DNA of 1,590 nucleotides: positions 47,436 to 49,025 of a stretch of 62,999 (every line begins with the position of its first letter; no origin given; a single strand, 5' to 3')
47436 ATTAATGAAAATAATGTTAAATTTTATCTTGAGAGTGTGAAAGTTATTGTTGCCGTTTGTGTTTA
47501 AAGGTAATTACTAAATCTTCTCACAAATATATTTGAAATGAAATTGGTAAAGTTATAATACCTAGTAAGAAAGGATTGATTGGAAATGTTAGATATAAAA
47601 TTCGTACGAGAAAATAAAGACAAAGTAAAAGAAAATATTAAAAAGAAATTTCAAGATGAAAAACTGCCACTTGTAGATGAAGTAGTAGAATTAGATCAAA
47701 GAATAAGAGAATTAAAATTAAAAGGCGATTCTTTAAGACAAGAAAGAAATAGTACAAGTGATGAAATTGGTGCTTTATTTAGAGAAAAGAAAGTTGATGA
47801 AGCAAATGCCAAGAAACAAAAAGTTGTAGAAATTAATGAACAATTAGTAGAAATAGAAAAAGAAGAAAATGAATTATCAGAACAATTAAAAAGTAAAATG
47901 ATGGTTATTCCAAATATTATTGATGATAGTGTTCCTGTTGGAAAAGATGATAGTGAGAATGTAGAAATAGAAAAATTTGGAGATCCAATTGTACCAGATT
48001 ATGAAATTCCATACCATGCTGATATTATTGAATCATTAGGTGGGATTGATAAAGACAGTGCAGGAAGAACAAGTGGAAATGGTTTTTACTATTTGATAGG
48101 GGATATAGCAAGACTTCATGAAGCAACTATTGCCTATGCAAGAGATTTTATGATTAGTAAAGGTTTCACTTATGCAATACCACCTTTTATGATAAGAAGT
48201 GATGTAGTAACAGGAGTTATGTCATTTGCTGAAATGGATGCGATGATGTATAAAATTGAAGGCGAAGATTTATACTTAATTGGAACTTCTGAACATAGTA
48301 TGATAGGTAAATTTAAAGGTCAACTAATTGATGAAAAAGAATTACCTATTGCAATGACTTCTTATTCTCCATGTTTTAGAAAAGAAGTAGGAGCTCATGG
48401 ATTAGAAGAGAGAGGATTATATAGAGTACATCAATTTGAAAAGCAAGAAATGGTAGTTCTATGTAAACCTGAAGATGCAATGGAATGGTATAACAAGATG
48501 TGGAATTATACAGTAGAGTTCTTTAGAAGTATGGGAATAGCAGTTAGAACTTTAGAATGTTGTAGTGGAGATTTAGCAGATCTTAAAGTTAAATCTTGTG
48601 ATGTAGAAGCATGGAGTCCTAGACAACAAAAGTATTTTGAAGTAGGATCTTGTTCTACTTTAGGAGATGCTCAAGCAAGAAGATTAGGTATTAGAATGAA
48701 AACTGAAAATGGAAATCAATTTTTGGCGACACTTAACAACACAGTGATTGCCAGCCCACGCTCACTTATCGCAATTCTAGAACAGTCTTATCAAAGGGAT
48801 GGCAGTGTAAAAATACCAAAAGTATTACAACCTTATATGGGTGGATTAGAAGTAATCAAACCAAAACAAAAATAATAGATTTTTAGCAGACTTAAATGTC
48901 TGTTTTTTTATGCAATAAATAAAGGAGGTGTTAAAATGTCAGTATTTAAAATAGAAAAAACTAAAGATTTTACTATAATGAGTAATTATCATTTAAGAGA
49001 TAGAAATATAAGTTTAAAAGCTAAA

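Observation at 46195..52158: Essential serS is split inside class-II motif 3 by a 4.7-kb element that carries its own complete serS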

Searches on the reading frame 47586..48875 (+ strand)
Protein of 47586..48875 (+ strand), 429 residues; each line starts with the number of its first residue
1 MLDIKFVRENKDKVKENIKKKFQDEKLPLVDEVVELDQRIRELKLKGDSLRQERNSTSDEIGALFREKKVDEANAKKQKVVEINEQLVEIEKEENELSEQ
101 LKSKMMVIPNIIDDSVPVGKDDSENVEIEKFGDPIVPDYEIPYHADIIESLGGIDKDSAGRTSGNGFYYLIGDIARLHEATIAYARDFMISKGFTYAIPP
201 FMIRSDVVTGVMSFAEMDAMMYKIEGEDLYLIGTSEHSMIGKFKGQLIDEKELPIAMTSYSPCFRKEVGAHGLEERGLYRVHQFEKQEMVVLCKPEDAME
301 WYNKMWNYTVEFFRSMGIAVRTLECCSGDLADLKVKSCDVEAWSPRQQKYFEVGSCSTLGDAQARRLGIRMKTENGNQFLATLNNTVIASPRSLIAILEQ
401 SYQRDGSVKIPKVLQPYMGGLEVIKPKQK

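Call 9: search_protein_families(library=pfam, proteins=[window:47586-48875:+], max_evalue=0.01)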
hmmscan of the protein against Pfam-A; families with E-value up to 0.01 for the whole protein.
window:47586-48875:+ (429 aa): 2 families
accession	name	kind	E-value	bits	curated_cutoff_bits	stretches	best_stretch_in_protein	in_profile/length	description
PF00587.30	tRNA-synt_2b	-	2.5e-33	116.1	29.3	1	226-400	8-178/179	tRNA synthetase class II core domain (G, H, P, S and T)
PF02403.27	Seryl_tRNA_N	-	1.5e-23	83.6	28.2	1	1-111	1-107/108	Seryl-tRNA synthetase N-terminal domain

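Call 10: search_protein_families(library=phrogs, proteins=[window:47586-48875:+], max_evalue=0.001)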
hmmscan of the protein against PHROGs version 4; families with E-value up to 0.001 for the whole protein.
window:47586-48875:+ (429 aa): 2 families
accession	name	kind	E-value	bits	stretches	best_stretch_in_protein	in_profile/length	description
phrog_16140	-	unknown function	7.9e-162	539.8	1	1-427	1-426/426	-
phrog_4806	-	DNA, RNA and nucleotide metabolism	3.1e-09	37.8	1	179-400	7-187/190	histidyl tRNA synthetase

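Call 13: find_encoding_contigs(protein=window:47586-48875:+, flank=10000, max_places=6)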
Protein window:47586-48875:+ (429 aa): 2 contigs read that carry it; 2 places shown.
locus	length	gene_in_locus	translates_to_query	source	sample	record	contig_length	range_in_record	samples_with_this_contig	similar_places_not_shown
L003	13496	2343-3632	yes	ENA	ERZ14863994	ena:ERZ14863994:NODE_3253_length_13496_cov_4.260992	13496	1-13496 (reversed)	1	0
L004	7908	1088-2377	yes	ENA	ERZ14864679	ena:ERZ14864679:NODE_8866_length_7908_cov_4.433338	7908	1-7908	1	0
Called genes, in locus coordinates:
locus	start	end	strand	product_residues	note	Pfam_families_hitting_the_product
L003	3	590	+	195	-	?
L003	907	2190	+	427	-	PF02403:Seryl_tRNA_N, PF00587:tRNA-synt_2b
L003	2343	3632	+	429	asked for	PF02403:Seryl_tRNA_N, PF00587:tRNA-synt_2b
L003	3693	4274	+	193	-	-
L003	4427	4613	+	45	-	-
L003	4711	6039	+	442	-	PF04326:SLFN_AlbA_2, PF13749:HATPase_c_4, PF01047:MarR, PF13412:HTH_24 (weak)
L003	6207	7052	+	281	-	-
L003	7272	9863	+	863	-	PF00521:DNA_topoisoIV, PF03989:DNA_gyraseA_C (weak)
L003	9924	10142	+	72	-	-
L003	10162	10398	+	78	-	-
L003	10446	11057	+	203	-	-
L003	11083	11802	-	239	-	PF04542:Sigma70_r2, PF04545:Sigma70_r4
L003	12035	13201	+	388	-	-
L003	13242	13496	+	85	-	?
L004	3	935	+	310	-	?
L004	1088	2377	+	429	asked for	PF02403:Seryl_tRNA_N, PF00587:tRNA-synt_2b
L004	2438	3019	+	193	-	-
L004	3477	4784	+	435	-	PF04326:SLFN_AlbA_2, PF13749:HATPase_c_4, PF01047:MarR, PF13412:HTH_24 (weak)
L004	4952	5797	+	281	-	-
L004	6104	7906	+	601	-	?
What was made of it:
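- The arrangement recurs in independent assemblies (call 13).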

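Call 14: find_homologous_proteins(query=window:47586-48872:+, max_evalue=1e-50)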
Query window:47586-48872:+ (429 aa): 8000 proteins with E <= 1e-50 among 8000 candidates; the best 120 are listed.
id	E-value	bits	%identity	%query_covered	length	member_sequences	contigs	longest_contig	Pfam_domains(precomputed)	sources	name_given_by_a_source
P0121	3.3e-284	960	100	100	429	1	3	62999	PF00587.31,PF02403.28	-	-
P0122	5.1e-282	953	99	100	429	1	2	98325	PF00587.31,PF02403.28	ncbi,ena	-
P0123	1.7e-279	945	98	100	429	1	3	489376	PF00587.31,PF02403.28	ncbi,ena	-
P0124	1.1e-273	925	96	100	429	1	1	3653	PF00587.31,PF02403.28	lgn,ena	-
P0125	5.0e-273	923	97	98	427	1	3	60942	PF00587.31,PF02403.28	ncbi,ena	-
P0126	2.4e-269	911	94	100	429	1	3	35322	PF00587.31,PF02403.28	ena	-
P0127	6.1e-269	910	94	100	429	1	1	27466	PF00587.31,PF02403.28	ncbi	-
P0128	1.8e-268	908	95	100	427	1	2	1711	PF00587.31,PF02403.28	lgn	-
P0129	2.5e-268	908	93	100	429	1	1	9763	PF00587.31,PF02403.28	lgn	-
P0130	5.1e-268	907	93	100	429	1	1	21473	PF00587.31,PF02403.28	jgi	-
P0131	1.1e-267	906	93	100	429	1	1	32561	PF00587.31,PF02403.28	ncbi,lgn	-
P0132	1.1e-267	906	93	100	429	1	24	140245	PF00587.31,PF02403.28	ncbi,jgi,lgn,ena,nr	ncbi:MAG: serine--tRNA ligase [Bacilli bacterium]|nr:serine--tRNA ligase [Bacilli bacterium] MCI9435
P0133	2.2e-267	905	93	100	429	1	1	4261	PF00587.31,PF02403.28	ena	-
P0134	2.8e-267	904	93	100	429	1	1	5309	PF00587.31,PF02403.28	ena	-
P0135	5.5e-267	903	93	100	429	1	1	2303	PF00587.31,PF02403.28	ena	-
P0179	4.0e-260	881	90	100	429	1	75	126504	PF00587.31,PF02403.28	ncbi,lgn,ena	-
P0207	6.7e-257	870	88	100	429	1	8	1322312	PF00587.31,PF02403.28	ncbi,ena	-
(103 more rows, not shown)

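Call 15: find_encoding_contigs(protein=P0123, flank=8000, max_places=3)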
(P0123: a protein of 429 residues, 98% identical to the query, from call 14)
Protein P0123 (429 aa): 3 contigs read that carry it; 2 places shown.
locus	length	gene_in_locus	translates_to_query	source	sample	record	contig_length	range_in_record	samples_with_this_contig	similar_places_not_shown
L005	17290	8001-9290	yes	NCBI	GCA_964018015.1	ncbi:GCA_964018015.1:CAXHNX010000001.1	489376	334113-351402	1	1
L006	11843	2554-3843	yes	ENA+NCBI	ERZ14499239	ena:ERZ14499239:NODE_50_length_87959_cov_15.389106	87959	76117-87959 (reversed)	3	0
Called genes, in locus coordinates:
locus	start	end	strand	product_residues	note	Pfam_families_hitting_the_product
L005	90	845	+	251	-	PF02463:SMC_N (weak), PF00005:ABC_tran, PF13304:AAA_21 (faint)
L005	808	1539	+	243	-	PF01458:SUFBD_core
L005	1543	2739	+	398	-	PF00155:Aminotran_1_2, PF00266:Aminotran_5, PF01053:Cys_Met_Meta_PP, PF01212:Beta_elim_lyase (weak), PF01041:DegT_DnrJ_EryC1 (weak)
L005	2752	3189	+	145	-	PF01592:NifU_N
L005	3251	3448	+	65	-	-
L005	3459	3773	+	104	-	PF07875:Coat_F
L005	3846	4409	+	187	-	PF10502:Peptidase_S26, PF00717:Peptidase_S24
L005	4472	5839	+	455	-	-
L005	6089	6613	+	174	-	PF13328:HD_4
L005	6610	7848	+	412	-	PF02403:Seryl_tRNA_N, PF00587:tRNA-synt_2b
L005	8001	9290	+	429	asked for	PF02403:Seryl_tRNA_N, PF00587:tRNA-synt_2b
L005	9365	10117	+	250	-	-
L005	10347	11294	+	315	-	PF03747:ADP_ribosyl_GH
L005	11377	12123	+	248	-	-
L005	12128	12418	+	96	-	-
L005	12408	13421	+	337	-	-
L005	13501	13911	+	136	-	PF00376:MerR, PF13411:MerR_1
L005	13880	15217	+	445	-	PF02534:T4SS-DNA_transf, PF10412:TrwB_AAD_bind (weak)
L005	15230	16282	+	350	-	PF04055:Radical_SAM, PF13186:SPASM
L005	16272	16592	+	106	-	-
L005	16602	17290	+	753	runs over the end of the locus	-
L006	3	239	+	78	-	?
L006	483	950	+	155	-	PF13302:Acetyltransf_3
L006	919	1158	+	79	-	PF07866:DUF1653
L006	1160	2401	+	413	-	PF02403:Seryl_tRNA_N, PF00587:tRNA-synt_2b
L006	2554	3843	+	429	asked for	PF02403:Seryl_tRNA_N, PF00587:tRNA-synt_2b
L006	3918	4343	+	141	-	PF13730:HTH_36 (faint)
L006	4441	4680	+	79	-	-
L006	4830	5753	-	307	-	PF13276:HTH_21, PF00665:rve, PF13683:rve_3, PF13333:rve_2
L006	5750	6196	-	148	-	PF20310:HTH_Tnp_2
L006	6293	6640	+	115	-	-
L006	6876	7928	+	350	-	PF12762:DDE_Tnp_IS1595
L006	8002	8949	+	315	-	PF03747:ADP_ribosyl_GH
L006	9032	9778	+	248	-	-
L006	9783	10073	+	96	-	-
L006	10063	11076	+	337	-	-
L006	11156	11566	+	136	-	PF00376:MerR, PF13411:MerR_1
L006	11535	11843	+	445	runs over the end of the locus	PF02534:T4SS-DNA_transf, PF10412:TrwB_AAD_bind (weak)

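Call 16: find_encoding_contigs(protein=P0132, flank=8000, max_places=4)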
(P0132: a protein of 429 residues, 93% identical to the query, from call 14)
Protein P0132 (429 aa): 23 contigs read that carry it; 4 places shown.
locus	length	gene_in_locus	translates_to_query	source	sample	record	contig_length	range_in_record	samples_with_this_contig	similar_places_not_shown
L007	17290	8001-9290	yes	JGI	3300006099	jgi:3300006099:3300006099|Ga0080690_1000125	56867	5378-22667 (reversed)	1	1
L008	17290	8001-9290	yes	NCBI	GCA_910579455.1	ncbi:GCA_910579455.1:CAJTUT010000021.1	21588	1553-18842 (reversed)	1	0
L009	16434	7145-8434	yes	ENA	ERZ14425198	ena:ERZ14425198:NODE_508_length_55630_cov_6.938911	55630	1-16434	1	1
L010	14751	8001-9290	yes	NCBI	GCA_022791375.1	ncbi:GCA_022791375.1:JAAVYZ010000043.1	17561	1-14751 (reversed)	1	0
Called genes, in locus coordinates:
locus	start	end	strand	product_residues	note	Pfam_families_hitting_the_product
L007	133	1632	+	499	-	-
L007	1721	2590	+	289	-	PF10672:Methyltrans_SAM, PF03602:Cons_hypoth95 (weak)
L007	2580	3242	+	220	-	PF00849:PseudoU_synth_2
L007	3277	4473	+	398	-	PF01183:Glyco_hydro_25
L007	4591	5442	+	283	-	-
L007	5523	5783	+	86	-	PF04232:SpoVS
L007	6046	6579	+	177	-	-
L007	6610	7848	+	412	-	PF02403:Seryl_tRNA_N, PF00587:tRNA-synt_2b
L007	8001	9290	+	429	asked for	PF02403:Seryl_tRNA_N, PF00587:tRNA-synt_2b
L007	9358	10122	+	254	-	PF13730:HTH_36 (faint)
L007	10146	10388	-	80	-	-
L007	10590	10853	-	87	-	PF01381:HTH_3 (weak)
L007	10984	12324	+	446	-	-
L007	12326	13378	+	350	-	-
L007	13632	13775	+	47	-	-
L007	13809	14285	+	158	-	-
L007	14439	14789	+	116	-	PF00903:Glyoxalase, PF12681:Glyoxalase_2 (weak)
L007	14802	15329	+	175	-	PF03551:PadR, PF13601:HTH_34 (weak)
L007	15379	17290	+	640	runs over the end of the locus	PF00009:GTP_EFTU, PF01926:MMR_HSR1 (weak), PF22042:EF-G_D2 (weak), PF14492:EFG_III, PF03764:EFG_IV, PF00679:EFG_C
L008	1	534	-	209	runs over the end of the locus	PF06013:WXG100 (faint)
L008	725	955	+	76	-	-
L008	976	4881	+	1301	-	PF00149:Metallophos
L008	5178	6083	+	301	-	PF01244:Peptidase_M19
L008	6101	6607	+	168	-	-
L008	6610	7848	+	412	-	PF02403:Seryl_tRNA_N, PF00587:tRNA-synt_2b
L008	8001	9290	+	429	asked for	PF02403:Seryl_tRNA_N, PF00587:tRNA-synt_2b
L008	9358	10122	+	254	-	PF13730:HTH_36 (faint)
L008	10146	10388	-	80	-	-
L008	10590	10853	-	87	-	PF01381:HTH_3 (weak)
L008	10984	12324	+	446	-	-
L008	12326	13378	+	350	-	-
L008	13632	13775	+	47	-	-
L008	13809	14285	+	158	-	-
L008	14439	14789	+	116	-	PF00903:Glyoxalase, PF12681:Glyoxalase_2 (weak)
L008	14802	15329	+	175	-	PF03551:PadR, PF13601:HTH_34 (weak)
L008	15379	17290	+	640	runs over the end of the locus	PF00009:GTP_EFTU, PF01926:MMR_HSR1 (weak), PF22042:EF-G_D2 (weak), PF14492:EFG_III, PF03764:EFG_IV, PF00679:EFG_C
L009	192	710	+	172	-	PF09419:PGP_phosphatase, PF13419:HAD_2, PF00702:Hydrolase, PF13242:Hydrolase_like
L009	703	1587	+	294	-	PF03193:RsgA_GTPase, PF00009:GTP_EFTU (faint), PF00350:Dynamin_N (weak), PF01926:MMR_HSR1, PF02421:FeoB_N (weak)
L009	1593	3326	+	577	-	PF02518:HATPase_c (weak), PF13589:HATPase_c_3, PF01119:DNA_mis_repair, PF08676:MutL_C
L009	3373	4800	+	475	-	PF00070:Pyr_redox (faint), PF00890:FAD_binding_2 (faint), PF01266:DAO (faint), PF03486:HI0933_like (faint), PF07992:Pyr_redox_2 (faint), PF21688:FAD-depend_C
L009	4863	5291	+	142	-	PF01741:MscL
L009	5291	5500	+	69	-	-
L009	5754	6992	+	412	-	PF02403:Seryl_tRNA_N, PF00587:tRNA-synt_2b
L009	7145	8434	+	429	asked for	PF02403:Seryl_tRNA_N, PF00587:tRNA-synt_2b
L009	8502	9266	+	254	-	PF13730:HTH_36 (faint)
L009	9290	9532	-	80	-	-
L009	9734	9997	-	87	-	PF01381:HTH_3 (weak)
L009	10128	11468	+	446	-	-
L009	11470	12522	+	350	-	-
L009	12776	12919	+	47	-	-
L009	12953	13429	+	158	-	-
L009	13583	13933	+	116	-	PF00903:Glyoxalase, PF12681:Glyoxalase_2 (weak)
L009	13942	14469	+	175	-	PF03551:PadR, PF13601:HTH_34 (weak)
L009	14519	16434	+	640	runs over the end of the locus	PF00009:GTP_EFTU, PF01926:MMR_HSR1 (weak), PF22042:EF-G_D2 (weak), PF14492:EFG_III, PF03764:EFG_IV, PF00679:EFG_C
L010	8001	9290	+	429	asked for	PF02403:Seryl_tRNA_N, PF00587:tRNA-synt_2b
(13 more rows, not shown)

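Call 33: find_encoding_contigs(protein=P0131, flank=10000, max_places=3)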
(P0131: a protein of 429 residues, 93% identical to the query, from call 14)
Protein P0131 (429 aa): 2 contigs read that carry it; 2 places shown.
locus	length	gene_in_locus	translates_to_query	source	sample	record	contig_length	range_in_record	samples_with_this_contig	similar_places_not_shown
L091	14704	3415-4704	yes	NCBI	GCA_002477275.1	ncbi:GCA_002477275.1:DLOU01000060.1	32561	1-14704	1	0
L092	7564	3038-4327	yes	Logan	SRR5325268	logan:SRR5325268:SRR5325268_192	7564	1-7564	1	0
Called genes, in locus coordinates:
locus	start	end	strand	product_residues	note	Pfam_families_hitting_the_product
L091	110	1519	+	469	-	-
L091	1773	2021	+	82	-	PF07866:DUF1653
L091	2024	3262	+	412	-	PF02403:Seryl_tRNA_N, PF00587:tRNA-synt_2b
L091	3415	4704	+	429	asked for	PF02403:Seryl_tRNA_N, PF00587:tRNA-synt_2b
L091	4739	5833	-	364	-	-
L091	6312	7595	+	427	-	-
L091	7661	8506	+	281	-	PF04203:Sortase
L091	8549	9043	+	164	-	-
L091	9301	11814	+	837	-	PF26593:TraC-like (faint), PF01935:DUF87, PF12846:AAA_10 (faint)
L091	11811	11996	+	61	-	-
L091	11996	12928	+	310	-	PF01551:Peptidase_M23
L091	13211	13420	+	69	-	-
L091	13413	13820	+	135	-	-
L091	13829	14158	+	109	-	-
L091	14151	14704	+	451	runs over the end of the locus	PF03432:Relaxase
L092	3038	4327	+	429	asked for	PF02403:Seryl_tRNA_N, PF00587:tRNA-synt_2b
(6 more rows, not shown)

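Call 47: find_encoding_contigs(protein=P0122, flank=10000, max_places=2)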
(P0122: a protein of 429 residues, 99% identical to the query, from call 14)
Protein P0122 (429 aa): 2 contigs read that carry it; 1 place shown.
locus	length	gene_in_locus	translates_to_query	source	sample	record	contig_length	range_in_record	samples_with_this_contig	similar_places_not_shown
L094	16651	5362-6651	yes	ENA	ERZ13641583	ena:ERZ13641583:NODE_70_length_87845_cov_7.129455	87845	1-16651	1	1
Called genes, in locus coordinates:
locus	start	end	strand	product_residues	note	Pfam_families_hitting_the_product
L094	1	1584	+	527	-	?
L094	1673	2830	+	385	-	PF18936:DUF5684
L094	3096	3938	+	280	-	PF00383:dCMP_cyt_deam_1, PF14437:MafB19-deam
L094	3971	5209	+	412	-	PF02403:Seryl_tRNA_N, PF00587:tRNA-synt_2b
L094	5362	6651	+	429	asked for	PF02403:Seryl_tRNA_N, PF00587:tRNA-synt_2b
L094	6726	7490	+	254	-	-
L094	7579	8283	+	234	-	-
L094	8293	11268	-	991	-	PF13306:LRR_5, PF13855:LRR_8 (faint), PF23952:LRR_EndoS (faint), PF13306:LRR_5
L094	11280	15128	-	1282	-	PF13306:LRR_5, PF13855:LRR_8 (faint), PF13306:LRR_5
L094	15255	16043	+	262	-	-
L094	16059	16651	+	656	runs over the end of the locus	-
